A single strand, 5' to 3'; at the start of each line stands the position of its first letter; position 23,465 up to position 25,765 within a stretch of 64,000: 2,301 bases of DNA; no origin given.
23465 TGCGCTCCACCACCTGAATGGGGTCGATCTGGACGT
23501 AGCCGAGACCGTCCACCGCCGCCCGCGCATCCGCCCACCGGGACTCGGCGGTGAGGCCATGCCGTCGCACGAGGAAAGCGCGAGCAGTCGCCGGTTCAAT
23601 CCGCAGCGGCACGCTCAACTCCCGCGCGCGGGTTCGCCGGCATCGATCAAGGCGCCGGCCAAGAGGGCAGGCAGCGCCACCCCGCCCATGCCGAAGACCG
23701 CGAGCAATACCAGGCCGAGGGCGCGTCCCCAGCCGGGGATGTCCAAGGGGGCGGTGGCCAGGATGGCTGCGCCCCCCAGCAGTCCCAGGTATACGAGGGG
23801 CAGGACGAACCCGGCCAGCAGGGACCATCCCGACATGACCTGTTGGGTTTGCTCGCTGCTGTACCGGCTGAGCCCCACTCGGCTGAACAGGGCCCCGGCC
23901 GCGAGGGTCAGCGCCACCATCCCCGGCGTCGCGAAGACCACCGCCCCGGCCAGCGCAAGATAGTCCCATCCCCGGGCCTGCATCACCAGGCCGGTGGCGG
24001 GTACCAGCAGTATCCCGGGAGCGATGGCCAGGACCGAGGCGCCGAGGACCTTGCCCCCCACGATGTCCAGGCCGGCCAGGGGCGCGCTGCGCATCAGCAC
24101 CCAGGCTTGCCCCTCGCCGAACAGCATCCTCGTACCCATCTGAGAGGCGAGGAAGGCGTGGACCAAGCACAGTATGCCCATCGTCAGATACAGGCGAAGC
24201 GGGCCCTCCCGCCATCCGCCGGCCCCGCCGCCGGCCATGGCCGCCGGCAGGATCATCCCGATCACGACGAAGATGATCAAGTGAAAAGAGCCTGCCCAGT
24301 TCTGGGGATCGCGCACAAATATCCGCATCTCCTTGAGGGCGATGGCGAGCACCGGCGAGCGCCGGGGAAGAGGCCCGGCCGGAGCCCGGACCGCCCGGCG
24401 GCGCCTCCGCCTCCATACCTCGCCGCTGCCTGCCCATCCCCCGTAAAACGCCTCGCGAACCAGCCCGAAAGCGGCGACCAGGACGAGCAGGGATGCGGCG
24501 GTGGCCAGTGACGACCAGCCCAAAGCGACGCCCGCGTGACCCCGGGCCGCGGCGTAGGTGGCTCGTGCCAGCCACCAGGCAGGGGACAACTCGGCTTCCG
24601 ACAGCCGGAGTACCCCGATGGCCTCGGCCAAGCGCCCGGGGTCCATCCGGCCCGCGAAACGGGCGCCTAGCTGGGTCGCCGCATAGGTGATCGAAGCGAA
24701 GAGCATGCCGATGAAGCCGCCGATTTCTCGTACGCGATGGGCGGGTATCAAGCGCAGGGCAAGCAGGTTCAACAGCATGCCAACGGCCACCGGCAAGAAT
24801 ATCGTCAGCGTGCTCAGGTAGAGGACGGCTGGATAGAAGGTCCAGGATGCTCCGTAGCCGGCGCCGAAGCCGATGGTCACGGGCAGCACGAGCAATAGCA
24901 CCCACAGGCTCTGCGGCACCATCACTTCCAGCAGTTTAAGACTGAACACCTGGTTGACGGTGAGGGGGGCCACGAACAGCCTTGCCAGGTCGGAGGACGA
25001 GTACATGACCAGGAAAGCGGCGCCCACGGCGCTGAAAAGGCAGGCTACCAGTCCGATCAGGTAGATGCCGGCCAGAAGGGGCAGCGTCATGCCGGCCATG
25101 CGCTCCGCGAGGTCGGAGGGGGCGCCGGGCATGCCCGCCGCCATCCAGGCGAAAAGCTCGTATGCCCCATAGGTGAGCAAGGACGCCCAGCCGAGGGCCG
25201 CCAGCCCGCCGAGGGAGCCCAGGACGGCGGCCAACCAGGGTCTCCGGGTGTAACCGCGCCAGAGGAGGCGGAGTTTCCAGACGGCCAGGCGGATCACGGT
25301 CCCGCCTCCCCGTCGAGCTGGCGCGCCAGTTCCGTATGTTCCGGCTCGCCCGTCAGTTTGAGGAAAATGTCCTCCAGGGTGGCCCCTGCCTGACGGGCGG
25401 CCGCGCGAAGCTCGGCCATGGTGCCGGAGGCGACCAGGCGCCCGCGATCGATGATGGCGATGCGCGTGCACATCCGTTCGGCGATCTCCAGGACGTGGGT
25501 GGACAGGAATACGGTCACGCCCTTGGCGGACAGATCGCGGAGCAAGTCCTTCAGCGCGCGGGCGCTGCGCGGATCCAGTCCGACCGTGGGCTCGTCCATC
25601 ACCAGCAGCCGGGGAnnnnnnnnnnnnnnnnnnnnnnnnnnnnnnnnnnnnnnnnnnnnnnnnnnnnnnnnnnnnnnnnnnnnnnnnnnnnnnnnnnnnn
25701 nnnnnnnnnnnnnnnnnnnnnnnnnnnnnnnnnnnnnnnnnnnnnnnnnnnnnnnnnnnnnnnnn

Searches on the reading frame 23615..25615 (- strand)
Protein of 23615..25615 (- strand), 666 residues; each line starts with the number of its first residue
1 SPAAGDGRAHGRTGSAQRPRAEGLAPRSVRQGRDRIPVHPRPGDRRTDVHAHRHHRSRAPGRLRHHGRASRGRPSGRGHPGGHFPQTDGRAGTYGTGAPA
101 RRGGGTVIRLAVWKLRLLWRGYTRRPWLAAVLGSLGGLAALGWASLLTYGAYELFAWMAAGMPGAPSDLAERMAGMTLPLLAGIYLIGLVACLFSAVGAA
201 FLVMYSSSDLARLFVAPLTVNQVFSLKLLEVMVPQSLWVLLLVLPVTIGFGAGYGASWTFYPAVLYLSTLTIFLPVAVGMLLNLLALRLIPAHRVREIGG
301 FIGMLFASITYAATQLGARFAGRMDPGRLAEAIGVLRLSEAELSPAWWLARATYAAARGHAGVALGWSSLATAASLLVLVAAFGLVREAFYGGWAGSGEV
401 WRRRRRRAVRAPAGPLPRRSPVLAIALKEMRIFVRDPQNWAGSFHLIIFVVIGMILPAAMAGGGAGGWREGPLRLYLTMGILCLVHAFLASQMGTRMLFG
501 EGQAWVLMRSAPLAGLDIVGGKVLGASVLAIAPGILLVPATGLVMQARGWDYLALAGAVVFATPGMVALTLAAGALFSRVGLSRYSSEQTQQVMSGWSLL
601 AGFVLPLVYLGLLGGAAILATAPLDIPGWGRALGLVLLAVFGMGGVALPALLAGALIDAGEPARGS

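Call 55: search_protein_families(library=pfam, proteins=[window:23615-25615:-], max_evalue=0.00001)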
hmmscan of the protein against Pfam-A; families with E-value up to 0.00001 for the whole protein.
window:23615-25615:- (666 aa): 1 family
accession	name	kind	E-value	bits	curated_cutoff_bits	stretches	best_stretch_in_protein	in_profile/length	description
PF16949.11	ABC_tran_2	-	6.7e-31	108.2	25.7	1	183-609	52-481/542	Putative ATP-binding cassette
